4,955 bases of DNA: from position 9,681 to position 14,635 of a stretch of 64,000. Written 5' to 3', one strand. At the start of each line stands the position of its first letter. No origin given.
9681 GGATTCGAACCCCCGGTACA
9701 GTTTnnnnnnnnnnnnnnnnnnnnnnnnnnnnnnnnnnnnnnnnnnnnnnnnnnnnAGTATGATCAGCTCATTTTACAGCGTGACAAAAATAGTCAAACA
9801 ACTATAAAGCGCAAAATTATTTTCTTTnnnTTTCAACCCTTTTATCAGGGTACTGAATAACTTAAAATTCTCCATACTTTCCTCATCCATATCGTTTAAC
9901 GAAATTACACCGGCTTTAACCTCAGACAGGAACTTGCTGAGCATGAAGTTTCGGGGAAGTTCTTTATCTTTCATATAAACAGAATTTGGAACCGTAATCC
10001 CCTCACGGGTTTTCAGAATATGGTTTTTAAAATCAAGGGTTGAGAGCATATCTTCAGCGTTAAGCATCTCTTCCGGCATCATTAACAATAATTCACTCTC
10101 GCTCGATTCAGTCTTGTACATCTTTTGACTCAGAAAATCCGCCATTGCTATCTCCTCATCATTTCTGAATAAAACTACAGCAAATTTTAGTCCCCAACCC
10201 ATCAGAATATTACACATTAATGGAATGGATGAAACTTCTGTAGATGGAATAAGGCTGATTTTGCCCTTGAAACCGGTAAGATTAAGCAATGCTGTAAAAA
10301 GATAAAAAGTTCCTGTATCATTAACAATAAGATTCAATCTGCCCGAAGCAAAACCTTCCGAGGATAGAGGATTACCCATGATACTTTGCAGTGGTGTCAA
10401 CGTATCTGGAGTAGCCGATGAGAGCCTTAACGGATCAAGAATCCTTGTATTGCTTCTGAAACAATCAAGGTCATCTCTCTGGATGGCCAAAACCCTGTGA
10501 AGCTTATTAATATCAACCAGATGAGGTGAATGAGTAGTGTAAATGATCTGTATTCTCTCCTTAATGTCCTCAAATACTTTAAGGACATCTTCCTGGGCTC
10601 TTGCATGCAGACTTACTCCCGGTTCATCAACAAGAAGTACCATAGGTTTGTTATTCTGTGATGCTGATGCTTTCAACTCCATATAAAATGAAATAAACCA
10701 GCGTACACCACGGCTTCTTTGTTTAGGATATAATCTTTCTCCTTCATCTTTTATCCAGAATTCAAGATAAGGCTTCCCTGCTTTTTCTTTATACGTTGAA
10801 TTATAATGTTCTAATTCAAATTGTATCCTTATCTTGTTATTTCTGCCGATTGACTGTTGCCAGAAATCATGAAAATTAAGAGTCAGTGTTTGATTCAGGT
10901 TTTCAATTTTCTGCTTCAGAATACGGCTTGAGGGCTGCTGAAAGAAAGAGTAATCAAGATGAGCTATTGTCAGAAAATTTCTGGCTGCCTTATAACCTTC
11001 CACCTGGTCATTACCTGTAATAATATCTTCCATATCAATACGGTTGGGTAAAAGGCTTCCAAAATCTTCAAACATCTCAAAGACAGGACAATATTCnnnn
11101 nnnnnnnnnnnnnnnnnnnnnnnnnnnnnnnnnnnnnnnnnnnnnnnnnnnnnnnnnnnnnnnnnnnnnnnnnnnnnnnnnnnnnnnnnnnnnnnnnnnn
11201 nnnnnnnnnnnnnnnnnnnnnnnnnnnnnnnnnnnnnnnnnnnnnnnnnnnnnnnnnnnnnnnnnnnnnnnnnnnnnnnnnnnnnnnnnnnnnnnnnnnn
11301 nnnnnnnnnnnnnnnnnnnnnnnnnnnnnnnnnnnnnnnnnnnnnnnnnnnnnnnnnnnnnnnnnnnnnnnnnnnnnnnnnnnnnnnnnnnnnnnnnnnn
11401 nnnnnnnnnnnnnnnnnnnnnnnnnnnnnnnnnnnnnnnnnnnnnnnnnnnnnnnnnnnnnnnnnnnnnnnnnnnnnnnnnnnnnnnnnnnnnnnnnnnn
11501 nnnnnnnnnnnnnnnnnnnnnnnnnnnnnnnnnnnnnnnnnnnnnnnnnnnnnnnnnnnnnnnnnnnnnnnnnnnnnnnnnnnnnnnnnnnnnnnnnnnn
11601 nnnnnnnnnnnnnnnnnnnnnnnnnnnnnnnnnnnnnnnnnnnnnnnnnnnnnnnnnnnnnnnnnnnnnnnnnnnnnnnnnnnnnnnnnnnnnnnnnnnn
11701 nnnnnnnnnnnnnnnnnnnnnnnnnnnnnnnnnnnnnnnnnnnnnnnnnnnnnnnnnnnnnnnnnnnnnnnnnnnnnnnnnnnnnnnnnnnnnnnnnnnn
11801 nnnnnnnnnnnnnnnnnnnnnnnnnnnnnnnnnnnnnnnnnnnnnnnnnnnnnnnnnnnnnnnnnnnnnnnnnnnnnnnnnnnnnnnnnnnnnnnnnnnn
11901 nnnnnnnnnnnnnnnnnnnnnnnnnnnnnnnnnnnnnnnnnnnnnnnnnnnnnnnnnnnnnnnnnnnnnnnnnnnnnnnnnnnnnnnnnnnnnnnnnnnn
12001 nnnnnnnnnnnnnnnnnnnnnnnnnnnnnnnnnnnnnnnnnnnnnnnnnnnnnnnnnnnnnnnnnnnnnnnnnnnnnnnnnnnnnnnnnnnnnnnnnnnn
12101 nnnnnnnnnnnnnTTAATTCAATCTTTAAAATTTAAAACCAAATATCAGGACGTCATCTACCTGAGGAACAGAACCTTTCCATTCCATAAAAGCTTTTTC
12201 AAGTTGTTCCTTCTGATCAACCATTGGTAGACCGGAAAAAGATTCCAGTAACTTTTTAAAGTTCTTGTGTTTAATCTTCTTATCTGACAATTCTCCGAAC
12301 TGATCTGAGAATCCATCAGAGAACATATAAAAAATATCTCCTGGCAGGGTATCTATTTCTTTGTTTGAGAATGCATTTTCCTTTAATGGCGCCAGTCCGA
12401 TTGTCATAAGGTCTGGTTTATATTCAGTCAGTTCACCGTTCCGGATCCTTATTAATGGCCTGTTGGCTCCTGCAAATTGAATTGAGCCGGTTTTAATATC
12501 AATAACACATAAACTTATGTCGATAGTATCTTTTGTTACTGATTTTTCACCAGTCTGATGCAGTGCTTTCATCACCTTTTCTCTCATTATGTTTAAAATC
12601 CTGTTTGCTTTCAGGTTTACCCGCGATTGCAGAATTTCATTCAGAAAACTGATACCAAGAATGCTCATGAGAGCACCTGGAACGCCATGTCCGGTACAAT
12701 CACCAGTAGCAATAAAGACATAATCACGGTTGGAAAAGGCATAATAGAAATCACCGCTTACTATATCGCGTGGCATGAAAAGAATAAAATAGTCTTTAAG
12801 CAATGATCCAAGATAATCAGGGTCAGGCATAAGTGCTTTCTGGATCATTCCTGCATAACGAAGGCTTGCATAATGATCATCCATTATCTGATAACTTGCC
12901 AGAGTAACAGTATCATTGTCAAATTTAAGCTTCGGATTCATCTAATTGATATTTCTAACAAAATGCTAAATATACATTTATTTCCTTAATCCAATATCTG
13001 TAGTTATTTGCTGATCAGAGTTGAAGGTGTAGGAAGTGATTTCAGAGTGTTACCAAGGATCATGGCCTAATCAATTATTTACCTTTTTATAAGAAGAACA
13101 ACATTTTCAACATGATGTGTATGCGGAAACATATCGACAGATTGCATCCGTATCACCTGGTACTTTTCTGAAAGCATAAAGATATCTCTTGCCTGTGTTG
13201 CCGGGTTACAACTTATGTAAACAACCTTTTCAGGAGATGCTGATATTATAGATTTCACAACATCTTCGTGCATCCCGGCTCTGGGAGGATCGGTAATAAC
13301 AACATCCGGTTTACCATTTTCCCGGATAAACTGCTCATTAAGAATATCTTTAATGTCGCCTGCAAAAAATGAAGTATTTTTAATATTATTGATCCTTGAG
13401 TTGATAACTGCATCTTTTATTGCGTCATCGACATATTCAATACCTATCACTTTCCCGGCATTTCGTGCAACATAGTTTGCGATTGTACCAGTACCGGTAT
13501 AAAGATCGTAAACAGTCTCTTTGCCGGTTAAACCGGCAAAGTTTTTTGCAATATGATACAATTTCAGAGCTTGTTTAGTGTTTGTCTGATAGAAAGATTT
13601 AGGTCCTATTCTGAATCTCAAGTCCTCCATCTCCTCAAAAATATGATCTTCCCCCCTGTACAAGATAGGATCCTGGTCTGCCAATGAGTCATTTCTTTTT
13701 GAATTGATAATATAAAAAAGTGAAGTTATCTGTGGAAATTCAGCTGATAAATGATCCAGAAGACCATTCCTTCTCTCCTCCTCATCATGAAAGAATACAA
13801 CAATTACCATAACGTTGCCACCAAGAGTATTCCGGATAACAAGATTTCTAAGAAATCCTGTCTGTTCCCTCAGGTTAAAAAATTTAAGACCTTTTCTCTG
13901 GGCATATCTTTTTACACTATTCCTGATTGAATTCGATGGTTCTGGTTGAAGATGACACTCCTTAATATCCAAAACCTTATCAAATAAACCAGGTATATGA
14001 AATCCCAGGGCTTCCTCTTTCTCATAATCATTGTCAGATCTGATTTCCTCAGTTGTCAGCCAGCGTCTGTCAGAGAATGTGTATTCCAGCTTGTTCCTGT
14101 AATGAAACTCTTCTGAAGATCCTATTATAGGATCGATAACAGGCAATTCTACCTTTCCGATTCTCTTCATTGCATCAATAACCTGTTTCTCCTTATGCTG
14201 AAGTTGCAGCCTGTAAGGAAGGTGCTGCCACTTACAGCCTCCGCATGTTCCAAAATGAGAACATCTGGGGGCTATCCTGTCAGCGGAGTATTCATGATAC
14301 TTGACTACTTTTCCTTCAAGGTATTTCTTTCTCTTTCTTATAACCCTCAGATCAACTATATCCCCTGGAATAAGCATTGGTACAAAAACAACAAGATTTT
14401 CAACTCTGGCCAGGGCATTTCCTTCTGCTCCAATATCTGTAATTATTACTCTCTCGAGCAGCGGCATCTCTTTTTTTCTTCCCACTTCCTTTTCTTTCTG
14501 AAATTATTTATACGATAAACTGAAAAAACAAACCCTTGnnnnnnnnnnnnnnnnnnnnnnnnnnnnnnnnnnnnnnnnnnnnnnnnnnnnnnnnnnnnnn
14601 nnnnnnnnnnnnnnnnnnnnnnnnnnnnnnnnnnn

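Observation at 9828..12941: PP2C(SpoIIE) phosphatase + coiled-coil ABC/AAA_15 ATPase two-gene cassette beside tRNA-Ser: candidate undescribed conflict/defence system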

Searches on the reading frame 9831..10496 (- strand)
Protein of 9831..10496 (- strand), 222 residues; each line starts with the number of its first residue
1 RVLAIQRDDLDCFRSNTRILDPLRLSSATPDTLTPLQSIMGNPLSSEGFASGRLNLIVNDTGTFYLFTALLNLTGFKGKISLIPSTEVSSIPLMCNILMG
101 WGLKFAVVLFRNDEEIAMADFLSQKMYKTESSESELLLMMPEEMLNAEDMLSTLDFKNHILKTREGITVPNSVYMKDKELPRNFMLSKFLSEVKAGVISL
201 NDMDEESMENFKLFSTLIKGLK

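Call 57: predict_structure(alignment_id=A3)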
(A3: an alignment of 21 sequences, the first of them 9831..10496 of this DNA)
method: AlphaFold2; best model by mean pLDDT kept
length: 222 residues; sequences in the alignment: 21
mean_pLDDT: 81.2   pTM: 0.72
mean pLDDT of the five models: 81.2, 81.1, 80.0, 79.1, 78.1
residues with pLDDT >= 90: 82; 70-90: 94; 50-70: 35; < 50: 11
segments of 3 or more residues with pLDDT < 50: 41-48, 130-132
pLDDT, mean of each block of 10 residues (from residue 1): 71 82 69 60 44 79 91 83 74 79 84 89 72 69 92 96 92 94 92 94 95 87 69
secondary structure, 60 per line:
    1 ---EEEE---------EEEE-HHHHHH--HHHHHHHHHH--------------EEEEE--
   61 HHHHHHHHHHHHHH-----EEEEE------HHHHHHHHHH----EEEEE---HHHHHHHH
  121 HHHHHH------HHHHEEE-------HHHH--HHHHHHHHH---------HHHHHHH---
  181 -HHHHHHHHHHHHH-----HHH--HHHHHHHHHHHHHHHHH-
elements in order: E4-7 E17-20 H22-27 H30-39 E54-58 H61-74 E80-84 H91-100 E105-109 H113-126 H133-136 E137-139 H147-150 H153-161 H171-177 H182-194 H205-221

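Call 60: fold_search(model_id=the predicted structure, library=pdb)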
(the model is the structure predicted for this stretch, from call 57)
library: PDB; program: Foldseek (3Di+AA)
matches with E <= 10: 1220; with E <= 0.001: 0
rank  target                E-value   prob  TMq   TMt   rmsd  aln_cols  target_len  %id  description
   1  6nk8_A                2.1e-03  1.00  0.46  0.51   5.9       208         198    9  C-terminal region of the Burkholderia pseudomallei OLD protein (released 2019-08-07)
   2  6p74                  7.5e-03  0.90  0.32  0.17  14.6       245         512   11  OLD nuclease from Thermus Scotoductus (released 2020-01-29)
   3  6njw                  1.3e-02  0.98  0.41  0.43   7.8       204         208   12  C-terminal region of the Xanthomonas campestris pv. campestris OLD protein phased with platinum (released 2019-08-07)
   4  6njv                  1.7e-02  0.97  0.43  0.45   7.3       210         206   10  C-terminal region of the Xanthomonas campestris pv. campestris OLD protein phased with iodine (released 2019-08-07)
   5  8x5i_A                3.0e-02  0.66  0.36  0.20  12.8       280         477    9  Structure of ATP/Mg2+ bound Gabija GajA (released 2024-02-28)
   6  8tk0_A                3.6e-02  0.77  0.40  0.23   9.3       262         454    9  Structure of Gabija AB complex (released 2024-04-24)
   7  8tjy_A                3.6e-02  0.66  0.35  0.19  11.9       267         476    9  Structure of Gabija AB complex (released 2024-04-24)
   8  8jqb_A                3.8e-02  0.77  0.38  0.21  11.4       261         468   10  Structure of Gabija GajA-GajB 4:4 Complex (released 2024-02-28)
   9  4etn                  4.0e-02  0.47  0.27  0.37  11.7       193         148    6  Crystal structure of YwlE mutant from Bacillus subtilis (released 2012-06-20)
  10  1viv_B                4.0e-02  0.25  0.19  0.23  13.2       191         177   14  Crystal structure of a hypothetical protein (released 2003-12-30)
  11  8x5i_C                4.3e-02  0.77  0.37  0.20   8.4       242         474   12  Structure of ATP/Mg2+ bound Gabija GajA (released 2024-02-28)
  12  6ytj_AAA              4.8e-02  0.33  0.25  0.07  12.1       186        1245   16  Magnesium chelatase H subunit (ChlH) E625K variant from Synechocystis sp.PCC6803 (released 2020-12-09)
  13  4pic_A                5.1e-02  0.28  0.21  0.28  13.3       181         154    8  YwlE arginine phosphatase from Geobacillus stearothermophilus (released 2014-05-28)
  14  8wy4_A                5.4e-02  0.60  0.39  0.22  14.8       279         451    9  GajA tetramer with ATP (released 2024-02-28)
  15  8jq9_A                5.4e-02  0.60  0.36  0.21  13.0       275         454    9  Structure of Gabija GajA (released 2024-02-28)
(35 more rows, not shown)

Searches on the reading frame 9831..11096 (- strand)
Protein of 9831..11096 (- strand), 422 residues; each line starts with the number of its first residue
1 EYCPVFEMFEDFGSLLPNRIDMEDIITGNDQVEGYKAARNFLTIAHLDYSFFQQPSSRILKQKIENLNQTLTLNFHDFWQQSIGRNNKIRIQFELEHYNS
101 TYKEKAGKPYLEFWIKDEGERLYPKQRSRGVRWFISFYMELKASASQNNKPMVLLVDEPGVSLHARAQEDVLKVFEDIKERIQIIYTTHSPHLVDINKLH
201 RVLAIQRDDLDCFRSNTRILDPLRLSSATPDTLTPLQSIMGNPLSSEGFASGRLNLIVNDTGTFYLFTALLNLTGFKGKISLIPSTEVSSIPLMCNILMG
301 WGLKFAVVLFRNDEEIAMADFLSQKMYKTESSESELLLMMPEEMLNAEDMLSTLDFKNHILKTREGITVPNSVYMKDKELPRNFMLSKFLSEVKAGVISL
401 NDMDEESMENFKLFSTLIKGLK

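Call 21: search_protein_representatives(protein=window:9831-11096:-)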
Query: 422 residues. Proteins with E-value up to 0.001 (for the whole library): 3285; up to 1e-10: 1617; up to 1e-30: 267. The best 150 are listed.
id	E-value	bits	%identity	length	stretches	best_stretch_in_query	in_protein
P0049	5.9e-217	736.7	75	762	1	1-422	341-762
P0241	1.5e-145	501.6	55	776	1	2-415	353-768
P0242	2.6e-135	467.9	53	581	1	3-414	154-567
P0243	8.3e-134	462.9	52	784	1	3-413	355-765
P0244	3.5e-132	457.6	71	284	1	139-422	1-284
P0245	1.8e-130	452.0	51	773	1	3-416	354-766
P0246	6.7e-130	450.1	51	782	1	4-419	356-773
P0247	6.8e-130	450.1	51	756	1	3-415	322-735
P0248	7.9e-130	449.8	51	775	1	2-414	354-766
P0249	8.6e-130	449.7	50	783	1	2-415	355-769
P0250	1.2e-128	446.0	50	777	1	3-411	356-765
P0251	7.1e-124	430.2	49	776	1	2-420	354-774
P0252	9.6e-124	429.8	50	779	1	2-412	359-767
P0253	2.6e-120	418.5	49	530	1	3-414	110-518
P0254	9.9e-120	416.6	49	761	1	2-414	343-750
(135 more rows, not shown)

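Call 65: search_dna_similar(query=window:9831-11096:-, collection=phages, mode=protein, max_evalue=0.001, max_rows=15)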
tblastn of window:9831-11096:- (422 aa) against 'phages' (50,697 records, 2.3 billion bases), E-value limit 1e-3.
Records with a match: 1; places in all: 1; records where one place covers at least 80% of the query: 0.
Best place of each record, by identity: <60% 1.
By first word of the organism name: Bacteriophage 1.
By host as written in the record: - 1.
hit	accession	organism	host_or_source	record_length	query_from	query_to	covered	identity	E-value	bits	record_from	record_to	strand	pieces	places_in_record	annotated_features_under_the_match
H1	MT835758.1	Bacteriophage sp.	human fecal samples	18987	127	245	28%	35.8%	2e-11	72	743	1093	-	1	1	record has no annotation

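Call 74: find_encoding_contigs(protein=P0254, flank=4000, max_places=2)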
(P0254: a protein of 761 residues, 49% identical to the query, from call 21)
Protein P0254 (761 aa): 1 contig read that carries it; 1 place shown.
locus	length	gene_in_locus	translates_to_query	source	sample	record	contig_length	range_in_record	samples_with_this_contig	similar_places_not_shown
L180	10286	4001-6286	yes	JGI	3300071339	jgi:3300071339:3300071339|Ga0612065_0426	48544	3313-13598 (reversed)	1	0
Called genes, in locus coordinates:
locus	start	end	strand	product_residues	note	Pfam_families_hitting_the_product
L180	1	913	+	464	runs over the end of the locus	PF00691:OmpA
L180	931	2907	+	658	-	-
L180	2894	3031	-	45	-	-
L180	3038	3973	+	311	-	PF07228:SpoIIE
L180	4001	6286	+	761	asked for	PF02463:SMC_N, PF13175:AAA_15, PF13304:AAA_21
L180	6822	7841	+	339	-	-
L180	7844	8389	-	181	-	-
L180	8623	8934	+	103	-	-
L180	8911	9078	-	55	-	PF14340:DUF4395 (weak)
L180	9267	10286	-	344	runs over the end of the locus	PF21016:RlmN_N, PF04055:Radical_SAM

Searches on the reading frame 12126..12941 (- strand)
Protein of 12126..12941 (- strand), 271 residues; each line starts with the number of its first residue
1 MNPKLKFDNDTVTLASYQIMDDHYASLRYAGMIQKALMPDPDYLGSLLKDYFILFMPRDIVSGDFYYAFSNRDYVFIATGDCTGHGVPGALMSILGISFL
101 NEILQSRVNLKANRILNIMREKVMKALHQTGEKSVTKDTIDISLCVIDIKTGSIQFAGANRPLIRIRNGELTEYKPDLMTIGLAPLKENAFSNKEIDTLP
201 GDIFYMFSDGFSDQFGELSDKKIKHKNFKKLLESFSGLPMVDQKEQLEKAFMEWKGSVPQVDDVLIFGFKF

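Call 3: search_protein_families(library=pfam, proteins=[window:12126-12941:-], max_evalue=0.1)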
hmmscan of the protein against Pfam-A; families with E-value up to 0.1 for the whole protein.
window:12126-12941:- (271 aa): 1 family
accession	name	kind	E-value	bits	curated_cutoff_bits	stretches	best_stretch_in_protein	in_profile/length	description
PF07228.17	SpoIIE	-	8.2e-19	68.7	25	1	73-268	3-188/192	Stage II sporulation protein E (SpoIIE)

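Call 4: search_protein_families(library=padloc, proteins=[window:12126-12941:-], max_evalue=0.1)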
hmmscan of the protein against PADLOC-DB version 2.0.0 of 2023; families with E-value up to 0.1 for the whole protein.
window:12126-12941:- (271 aa): 0 families

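Call 5: search_protein_families(library=ncbifam, proteins=[window:12126-12941:-], max_evalue=0.1)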
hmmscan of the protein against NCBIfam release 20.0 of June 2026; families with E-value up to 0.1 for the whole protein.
window:12126-12941:- (271 aa): 1 family
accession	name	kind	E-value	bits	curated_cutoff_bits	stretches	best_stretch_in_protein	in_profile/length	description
NF038263.1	prot_phos_SiaA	equivalog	5.2e-48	164.1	700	1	10-271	402-657/658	biofilm regulation protein phosphatase SiaA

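Call 12: search_solved_structures(query=window:12126-12941:-, max_evalue=0.01)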
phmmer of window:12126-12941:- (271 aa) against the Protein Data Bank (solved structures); distinct sequences matched with E-value up to 0.01: 1.
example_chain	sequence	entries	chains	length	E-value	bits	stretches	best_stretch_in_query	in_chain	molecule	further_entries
6k4e_A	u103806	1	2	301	2e-32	115.8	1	26-271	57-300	Putative serine phosphatase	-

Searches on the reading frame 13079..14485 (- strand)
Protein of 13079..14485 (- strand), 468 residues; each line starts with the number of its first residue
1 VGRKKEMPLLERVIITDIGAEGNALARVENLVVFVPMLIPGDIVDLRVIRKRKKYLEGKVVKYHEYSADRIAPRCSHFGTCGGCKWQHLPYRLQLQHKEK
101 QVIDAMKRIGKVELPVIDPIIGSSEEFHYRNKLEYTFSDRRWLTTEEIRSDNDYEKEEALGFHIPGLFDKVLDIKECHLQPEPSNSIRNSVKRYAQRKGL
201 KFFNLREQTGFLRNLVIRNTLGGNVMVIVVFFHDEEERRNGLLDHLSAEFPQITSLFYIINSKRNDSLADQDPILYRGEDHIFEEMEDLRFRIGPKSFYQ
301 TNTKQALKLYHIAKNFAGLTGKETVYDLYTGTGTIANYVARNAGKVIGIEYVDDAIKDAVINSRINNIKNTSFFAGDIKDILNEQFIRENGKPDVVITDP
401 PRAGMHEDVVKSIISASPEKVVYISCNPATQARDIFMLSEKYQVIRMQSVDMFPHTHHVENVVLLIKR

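Call 33: find_related_loci(query=window:13079-14485:-, collection=metagenome_contigs, flank=6000)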
Query window:13079-14485:- (468 aa) in metagenome_contigs; peptide patterns used: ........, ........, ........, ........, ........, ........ (x = any residue, [..] = any of these).
600 stretches matched a pattern (row limit reached: there are more); 590 encode a relative of the query (tblastn E <= 1e-3); the best 80 are kept; 80 distinct loci.
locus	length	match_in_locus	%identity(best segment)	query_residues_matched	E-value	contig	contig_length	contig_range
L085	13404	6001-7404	74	1-468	0e+0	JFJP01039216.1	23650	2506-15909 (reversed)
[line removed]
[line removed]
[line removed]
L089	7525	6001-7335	70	1-468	0e+0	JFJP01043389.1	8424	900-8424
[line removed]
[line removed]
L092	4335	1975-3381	61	1-468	0e+0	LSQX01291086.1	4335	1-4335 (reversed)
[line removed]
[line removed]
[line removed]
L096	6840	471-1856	60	4-464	0e+0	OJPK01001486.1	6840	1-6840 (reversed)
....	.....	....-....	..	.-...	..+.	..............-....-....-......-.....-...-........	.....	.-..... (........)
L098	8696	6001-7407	59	1-468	0e+0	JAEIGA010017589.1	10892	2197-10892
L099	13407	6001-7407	61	3-468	0e+0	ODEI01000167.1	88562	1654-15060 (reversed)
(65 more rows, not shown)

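Call 53: search_protein_families(library=pfam, proteins=[window:13079-14485:-], max_evalue=0.001)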
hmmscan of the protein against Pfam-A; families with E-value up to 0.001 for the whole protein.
window:13079-14485:- (468 aa): 7 families
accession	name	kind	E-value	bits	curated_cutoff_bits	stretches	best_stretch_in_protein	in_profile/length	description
PF05958.17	tRNA_U5-meth_tr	-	7.9e-23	81.5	23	1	220-467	104-356/357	tRNA (Uracil-5-)-methyltransferase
PF13847.12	Methyltransf_31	-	4.3e-11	43.1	27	1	321-427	3-111/145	Methyltransferase domain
PF01938.26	TRAM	-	2.4e-09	37.3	21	1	12-61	9-61/61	TRAM domain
PF01728.25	FtsJ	-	7.2e-06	26.5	24.1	1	305-399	5-98/181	FtsJ-like methyltransferase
PF09445.16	Methyltransf_15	-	3.9e-05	23.7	22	1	323-405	2-84/165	RNA cap guanine-N2 methyltransferase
PF05175.20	MTS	-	0.00062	19.9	23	0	322-418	32-127/170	Methyltransferase small domain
PF13649.12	Methyltransf_25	-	0.00067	20.7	27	0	325-382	1-59/97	Methyltransferase domain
